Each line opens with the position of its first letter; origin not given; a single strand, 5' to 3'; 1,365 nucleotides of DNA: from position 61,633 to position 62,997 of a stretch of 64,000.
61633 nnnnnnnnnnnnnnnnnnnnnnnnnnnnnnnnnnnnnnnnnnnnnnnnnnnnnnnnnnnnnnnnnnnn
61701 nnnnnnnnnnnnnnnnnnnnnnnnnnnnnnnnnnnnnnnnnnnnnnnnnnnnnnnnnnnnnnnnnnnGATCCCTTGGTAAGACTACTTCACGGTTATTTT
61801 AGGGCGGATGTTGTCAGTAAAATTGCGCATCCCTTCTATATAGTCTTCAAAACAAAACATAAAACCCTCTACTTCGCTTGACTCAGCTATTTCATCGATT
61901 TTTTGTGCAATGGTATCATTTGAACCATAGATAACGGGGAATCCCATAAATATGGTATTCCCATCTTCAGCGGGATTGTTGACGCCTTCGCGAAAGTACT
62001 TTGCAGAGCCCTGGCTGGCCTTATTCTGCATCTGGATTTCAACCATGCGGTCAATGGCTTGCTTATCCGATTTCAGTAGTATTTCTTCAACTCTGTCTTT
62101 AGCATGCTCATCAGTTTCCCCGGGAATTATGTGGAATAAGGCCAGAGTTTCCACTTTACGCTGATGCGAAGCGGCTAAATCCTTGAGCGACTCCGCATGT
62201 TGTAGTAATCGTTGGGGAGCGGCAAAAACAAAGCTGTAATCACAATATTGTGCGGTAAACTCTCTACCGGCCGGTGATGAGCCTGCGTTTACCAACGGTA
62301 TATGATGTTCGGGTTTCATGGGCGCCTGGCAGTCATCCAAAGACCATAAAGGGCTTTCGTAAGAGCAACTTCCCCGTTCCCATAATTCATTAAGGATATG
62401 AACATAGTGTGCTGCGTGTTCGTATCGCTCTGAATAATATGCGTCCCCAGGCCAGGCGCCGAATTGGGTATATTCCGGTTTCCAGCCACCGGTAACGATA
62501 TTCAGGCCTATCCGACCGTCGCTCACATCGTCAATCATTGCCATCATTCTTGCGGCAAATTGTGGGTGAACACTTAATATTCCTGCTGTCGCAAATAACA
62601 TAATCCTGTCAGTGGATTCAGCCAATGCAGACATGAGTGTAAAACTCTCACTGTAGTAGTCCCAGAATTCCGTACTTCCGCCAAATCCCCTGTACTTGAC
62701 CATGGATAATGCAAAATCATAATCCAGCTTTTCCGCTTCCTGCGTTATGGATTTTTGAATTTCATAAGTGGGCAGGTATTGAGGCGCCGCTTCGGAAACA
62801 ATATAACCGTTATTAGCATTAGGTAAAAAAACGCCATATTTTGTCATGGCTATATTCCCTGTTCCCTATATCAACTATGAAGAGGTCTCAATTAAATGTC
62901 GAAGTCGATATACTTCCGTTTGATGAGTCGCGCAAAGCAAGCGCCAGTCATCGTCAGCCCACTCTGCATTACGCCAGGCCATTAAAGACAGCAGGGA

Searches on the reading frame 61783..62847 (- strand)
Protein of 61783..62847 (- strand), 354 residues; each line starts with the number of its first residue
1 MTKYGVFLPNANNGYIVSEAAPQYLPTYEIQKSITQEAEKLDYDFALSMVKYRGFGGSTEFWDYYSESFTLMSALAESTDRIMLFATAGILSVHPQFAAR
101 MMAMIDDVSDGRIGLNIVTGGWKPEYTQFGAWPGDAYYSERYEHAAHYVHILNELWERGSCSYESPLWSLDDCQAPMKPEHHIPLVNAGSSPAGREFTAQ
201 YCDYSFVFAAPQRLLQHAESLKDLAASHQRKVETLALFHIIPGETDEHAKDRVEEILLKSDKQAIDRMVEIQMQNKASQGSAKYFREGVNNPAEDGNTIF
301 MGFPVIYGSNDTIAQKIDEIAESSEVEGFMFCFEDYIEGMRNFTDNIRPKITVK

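Call 73: find_encoding_contigs(protein=window:61783-62847:-, flank=10000, max_places=2)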
Protein window:61783-62847:- (354 aa): 2 contigs read that carry it; 1 place shown.
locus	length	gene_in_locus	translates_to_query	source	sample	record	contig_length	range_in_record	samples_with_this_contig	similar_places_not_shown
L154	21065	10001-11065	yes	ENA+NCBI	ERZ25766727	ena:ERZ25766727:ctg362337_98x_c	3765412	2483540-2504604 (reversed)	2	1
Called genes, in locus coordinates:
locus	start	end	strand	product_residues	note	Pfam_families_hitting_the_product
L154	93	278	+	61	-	-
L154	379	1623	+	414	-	PF01321:Creatinase_N, PF00557:Peptidase_M24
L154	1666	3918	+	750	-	PF00930:DPPIV_N, PF26549:Tricorn_N, PF02129:Peptidase_S15 (weak), PF01738:DLH, PF00326:Peptidase_S9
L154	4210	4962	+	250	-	PF01936:NYN, PF12872:OST-HTH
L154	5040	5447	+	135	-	-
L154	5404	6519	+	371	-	PF08240:ADH_N, PF00107:ADH_zinc_N, PF13602:ADH_zinc_N_2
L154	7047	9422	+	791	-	PF07715:Plug, PF00593:TonB_dep_Rec_b-barrel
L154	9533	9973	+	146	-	-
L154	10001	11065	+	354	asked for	PF00296:Bac_luciferase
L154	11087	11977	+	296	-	PF01370:Epimerase (faint), PF05368:NmrA, PF13460:NAD_binding_10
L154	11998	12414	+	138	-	PF07366:SnoaL, PF12680:SnoaL_2, PF13474:SnoaL_3 (weak), PF14534:DUF4440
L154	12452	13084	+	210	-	PF02586:SRAP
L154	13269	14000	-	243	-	PF01695:IstB_IS21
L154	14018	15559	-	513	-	PF00665:rve, PF22483:Mu-transpos_C_2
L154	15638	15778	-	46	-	-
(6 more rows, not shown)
